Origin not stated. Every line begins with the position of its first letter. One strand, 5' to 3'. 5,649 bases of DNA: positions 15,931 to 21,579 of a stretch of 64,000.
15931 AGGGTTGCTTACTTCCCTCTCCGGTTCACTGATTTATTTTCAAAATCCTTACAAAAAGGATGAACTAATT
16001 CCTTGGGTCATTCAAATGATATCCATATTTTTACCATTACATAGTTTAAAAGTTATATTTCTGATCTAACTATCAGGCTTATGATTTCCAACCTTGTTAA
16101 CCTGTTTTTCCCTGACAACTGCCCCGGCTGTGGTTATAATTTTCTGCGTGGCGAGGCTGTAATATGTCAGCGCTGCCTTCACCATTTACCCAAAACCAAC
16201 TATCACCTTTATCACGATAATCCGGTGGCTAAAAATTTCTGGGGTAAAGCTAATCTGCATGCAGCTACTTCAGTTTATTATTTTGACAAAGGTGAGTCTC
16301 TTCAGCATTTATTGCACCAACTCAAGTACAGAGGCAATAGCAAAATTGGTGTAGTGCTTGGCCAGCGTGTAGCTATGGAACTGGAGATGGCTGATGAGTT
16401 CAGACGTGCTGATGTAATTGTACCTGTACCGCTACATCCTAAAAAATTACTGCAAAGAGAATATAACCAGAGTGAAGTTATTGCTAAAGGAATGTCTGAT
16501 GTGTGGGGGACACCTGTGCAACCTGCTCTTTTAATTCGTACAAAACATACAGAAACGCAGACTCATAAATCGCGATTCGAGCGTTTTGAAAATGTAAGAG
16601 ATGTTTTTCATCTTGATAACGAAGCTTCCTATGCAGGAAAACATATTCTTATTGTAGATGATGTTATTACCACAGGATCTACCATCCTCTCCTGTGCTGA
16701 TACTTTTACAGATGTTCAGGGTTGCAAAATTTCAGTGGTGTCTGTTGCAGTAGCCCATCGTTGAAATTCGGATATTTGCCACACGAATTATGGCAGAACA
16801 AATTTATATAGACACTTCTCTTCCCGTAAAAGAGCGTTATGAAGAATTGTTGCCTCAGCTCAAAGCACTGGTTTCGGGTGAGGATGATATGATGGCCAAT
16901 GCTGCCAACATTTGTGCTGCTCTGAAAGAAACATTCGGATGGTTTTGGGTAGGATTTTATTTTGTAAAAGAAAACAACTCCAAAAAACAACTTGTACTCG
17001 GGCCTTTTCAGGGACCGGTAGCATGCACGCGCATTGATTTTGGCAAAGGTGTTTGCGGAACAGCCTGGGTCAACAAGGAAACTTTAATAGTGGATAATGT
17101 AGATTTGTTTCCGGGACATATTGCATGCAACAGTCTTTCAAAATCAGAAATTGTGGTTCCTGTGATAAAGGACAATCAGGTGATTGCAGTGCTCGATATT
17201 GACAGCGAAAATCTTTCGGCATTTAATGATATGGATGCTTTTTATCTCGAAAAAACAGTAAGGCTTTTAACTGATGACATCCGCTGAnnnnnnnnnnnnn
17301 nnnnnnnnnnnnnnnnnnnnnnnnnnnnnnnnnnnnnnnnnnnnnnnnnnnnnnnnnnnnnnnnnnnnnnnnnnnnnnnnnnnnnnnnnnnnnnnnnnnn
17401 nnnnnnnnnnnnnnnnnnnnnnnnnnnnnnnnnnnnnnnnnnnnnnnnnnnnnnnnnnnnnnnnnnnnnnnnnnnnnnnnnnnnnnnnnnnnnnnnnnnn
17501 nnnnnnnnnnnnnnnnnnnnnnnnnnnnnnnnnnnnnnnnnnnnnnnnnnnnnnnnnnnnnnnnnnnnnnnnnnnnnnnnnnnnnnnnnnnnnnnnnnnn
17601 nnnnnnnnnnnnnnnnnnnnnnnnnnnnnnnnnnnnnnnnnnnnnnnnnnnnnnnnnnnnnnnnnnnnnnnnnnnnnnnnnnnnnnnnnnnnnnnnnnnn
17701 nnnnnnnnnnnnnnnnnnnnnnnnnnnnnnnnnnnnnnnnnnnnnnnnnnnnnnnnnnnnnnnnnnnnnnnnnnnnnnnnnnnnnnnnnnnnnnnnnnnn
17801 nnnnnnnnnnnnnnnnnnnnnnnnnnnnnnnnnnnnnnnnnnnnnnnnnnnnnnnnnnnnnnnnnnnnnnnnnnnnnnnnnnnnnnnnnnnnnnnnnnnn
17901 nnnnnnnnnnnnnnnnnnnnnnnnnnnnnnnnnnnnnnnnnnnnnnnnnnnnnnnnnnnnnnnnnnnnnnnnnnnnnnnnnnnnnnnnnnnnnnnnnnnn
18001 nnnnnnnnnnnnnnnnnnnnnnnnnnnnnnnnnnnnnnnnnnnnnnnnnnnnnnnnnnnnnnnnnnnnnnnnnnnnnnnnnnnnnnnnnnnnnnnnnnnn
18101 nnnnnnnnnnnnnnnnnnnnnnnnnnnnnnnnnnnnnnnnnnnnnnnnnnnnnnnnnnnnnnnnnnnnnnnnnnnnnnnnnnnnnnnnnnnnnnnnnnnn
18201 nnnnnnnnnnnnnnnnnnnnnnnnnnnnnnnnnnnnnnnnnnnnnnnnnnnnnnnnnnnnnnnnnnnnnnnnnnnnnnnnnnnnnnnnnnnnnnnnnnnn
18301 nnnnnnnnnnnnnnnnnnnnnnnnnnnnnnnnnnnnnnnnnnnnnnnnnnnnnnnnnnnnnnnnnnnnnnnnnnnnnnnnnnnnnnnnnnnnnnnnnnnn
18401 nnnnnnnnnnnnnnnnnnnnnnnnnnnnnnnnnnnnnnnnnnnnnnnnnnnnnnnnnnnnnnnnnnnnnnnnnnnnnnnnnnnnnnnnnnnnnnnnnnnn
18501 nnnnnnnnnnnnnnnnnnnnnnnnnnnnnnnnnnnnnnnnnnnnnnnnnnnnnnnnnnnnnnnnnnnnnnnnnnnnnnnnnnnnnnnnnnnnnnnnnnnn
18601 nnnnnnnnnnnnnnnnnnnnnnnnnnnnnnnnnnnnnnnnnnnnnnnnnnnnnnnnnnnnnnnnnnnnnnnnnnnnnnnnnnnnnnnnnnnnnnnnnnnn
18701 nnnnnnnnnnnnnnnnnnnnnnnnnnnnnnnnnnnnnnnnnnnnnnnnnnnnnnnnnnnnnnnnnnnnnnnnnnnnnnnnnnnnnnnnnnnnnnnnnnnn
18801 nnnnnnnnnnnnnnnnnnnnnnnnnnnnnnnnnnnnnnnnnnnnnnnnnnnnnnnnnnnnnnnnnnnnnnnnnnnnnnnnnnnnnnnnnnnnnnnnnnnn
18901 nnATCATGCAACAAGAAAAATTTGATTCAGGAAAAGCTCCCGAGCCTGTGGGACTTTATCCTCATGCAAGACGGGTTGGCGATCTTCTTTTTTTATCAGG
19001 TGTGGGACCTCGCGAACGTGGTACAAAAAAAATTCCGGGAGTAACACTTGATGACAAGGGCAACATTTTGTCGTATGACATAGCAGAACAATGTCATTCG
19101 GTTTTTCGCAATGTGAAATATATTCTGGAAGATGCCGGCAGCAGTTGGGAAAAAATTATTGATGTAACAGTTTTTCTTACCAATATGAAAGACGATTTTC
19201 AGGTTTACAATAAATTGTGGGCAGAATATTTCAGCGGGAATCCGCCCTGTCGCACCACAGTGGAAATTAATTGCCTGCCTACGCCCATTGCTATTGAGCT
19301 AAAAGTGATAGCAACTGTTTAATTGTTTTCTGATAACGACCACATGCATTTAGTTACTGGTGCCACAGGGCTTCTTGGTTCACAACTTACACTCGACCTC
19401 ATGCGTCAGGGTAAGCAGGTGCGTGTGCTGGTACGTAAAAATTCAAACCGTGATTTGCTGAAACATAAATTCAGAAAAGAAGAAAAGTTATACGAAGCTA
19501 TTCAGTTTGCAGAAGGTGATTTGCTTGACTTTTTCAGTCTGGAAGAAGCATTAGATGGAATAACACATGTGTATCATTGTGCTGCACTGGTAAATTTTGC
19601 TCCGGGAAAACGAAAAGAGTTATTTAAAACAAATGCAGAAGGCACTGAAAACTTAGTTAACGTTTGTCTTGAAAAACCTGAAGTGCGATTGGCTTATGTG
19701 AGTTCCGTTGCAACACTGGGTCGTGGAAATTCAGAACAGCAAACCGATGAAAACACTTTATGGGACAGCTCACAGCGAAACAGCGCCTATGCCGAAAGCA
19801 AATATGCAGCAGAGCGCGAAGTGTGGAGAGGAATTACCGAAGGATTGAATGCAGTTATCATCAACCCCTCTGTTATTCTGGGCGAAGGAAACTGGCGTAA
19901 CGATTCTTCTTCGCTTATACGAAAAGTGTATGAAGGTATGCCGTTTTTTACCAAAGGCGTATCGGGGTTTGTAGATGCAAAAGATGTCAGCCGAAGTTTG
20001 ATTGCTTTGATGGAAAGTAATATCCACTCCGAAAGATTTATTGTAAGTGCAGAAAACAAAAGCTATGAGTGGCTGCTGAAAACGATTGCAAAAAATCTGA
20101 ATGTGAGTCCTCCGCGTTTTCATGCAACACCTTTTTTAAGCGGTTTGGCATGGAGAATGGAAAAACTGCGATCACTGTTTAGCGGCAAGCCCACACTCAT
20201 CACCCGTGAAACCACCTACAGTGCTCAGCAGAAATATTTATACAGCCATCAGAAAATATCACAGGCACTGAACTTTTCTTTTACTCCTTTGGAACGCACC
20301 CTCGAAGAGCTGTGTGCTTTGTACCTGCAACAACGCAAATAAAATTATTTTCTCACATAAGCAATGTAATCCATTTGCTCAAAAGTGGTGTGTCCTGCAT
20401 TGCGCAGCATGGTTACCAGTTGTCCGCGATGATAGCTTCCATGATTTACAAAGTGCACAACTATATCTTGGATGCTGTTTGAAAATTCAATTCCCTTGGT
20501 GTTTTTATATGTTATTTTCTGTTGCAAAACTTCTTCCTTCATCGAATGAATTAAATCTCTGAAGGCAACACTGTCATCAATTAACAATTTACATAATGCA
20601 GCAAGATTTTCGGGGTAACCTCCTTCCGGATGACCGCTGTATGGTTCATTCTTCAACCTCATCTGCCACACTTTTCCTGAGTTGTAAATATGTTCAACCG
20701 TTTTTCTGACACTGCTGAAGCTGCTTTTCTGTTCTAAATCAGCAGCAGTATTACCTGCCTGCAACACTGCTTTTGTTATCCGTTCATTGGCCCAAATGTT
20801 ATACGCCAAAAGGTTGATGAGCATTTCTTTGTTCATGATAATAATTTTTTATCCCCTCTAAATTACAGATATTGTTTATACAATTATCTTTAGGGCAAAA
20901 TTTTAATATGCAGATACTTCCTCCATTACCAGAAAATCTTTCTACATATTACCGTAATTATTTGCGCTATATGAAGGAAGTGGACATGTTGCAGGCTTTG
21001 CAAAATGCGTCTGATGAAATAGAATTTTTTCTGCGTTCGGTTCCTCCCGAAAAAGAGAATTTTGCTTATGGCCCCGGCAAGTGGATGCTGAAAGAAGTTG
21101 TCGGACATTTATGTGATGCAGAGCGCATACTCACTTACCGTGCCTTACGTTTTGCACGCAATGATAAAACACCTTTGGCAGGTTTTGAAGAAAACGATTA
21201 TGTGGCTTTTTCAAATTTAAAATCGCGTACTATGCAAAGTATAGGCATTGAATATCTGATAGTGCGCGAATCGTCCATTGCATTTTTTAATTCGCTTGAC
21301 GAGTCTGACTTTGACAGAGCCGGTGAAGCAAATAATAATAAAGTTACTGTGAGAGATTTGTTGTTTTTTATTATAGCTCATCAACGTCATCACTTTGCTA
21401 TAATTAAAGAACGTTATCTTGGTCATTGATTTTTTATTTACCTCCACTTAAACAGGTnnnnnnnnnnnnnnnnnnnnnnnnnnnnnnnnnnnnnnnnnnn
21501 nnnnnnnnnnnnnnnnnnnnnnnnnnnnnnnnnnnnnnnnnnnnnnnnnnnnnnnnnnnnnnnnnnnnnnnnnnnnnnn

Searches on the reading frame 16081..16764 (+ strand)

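Call 52: search_protein_families(library=pfam, proteins=[window:16081-16764:+], max_evalue=0.0001)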
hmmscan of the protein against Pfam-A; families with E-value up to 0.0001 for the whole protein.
window:16081-16764:+ (227 aa): 1 family
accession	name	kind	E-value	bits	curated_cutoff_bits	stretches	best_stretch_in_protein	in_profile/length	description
PF00156.33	Pribosyltran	-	2.1e-08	34.1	26.3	1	158-222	66-123/158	Phosphoribosyl transferase domain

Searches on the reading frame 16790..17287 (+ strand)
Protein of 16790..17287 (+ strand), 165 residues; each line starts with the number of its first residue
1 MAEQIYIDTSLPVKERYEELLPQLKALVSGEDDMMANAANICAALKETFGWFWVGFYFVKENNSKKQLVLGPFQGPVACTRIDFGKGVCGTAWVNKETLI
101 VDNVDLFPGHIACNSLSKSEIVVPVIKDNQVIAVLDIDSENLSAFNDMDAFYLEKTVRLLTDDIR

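Call 52: search_protein_families(library=pfam, proteins=[window:16790-17287:+], max_evalue=0.0001)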
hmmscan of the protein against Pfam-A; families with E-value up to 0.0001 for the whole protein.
window:16790-17287:+ (165 aa): 2 families
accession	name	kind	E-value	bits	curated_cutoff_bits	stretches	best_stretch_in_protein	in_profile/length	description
PF13185.12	GAF_2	-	2.2e-10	41.3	28.6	1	40-155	10-126/136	GAF domain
PF01590.32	GAF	-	8.3e-08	33.3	22.4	1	39-149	7-118/133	GAF domain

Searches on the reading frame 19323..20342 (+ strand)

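Call 52: search_protein_families(library=pfam, proteins=[window:19323-20342:+], max_evalue=0.0001)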
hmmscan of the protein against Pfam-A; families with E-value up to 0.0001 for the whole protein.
window:19323-20342:+ (339 aa): 8 families
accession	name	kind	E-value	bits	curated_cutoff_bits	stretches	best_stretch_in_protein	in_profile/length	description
PF01370.27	Epimerase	-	1.6e-30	106.8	20.9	1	10-235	2-233/240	NAD dependent epimerase/dehydratase family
PF07993.18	NAD_binding_4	-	5.4e-24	85.2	20.1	1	11-194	1-210/258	Male sterility protein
PF01073.25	3Beta_HSD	-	5e-21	75.4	22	1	10-192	1-188/280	3-beta hydroxysteroid dehydrogenase/isomerase family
PF16363.11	GDP_Man_Dehyd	-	9.8e-17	61.8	27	1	10-165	1-162/332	GDP-mannose 4,6 dehydratase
PF13460.12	NAD_binding_10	-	1.9e-10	41.4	27.2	1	13-187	1-148/184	NAD(P)H-binding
PF02719.21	Polysacc_synt_2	-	9.5e-10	38.6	20.2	1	10-120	2-120/293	Polysaccharide biosynthesis protein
PF04321.23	RmlD_sub_bind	-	4.7e-09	36.2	27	1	10-190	4-155/287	RmlD substrate binding domain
PF05368.20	NmrA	-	4.7e-06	26.8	27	1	10-87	6-77/298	NmrA-like family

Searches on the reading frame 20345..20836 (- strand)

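Call 52: search_protein_families(library=pfam, proteins=[window:20345-20836:-], max_evalue=0.0001)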
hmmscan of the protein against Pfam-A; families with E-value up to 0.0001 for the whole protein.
window:20345-20836:- (163 aa): 2 families
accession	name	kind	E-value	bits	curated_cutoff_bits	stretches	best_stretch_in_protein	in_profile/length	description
PF05163.17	DinB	-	1.9e-19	70.7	23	1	1-160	1-157/165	DinB family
PF12867.12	DinB_2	-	9.1e-09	36.3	24.8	1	37-140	26-128/128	DinB superfamily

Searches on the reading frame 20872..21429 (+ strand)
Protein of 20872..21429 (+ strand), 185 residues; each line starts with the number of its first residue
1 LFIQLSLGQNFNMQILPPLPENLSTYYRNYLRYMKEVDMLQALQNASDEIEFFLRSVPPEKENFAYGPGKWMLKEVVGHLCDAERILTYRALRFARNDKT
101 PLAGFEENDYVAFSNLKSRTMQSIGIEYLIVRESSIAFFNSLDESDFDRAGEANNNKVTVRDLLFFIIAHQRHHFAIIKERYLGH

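Call 52: search_protein_families(library=pfam, proteins=[window:20872-21429:+], max_evalue=0.0001)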
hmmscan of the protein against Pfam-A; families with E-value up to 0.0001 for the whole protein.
window:20872-21429:+ (185 aa): 2 families
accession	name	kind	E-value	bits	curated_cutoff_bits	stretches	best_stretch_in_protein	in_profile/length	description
PF12867.12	DinB_2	-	1.6e-15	58.1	24.8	1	43-178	2-128/128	DinB superfamily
PF05163.17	DinB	-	6.4e-05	23.4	23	0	38-174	7-134/165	DinB family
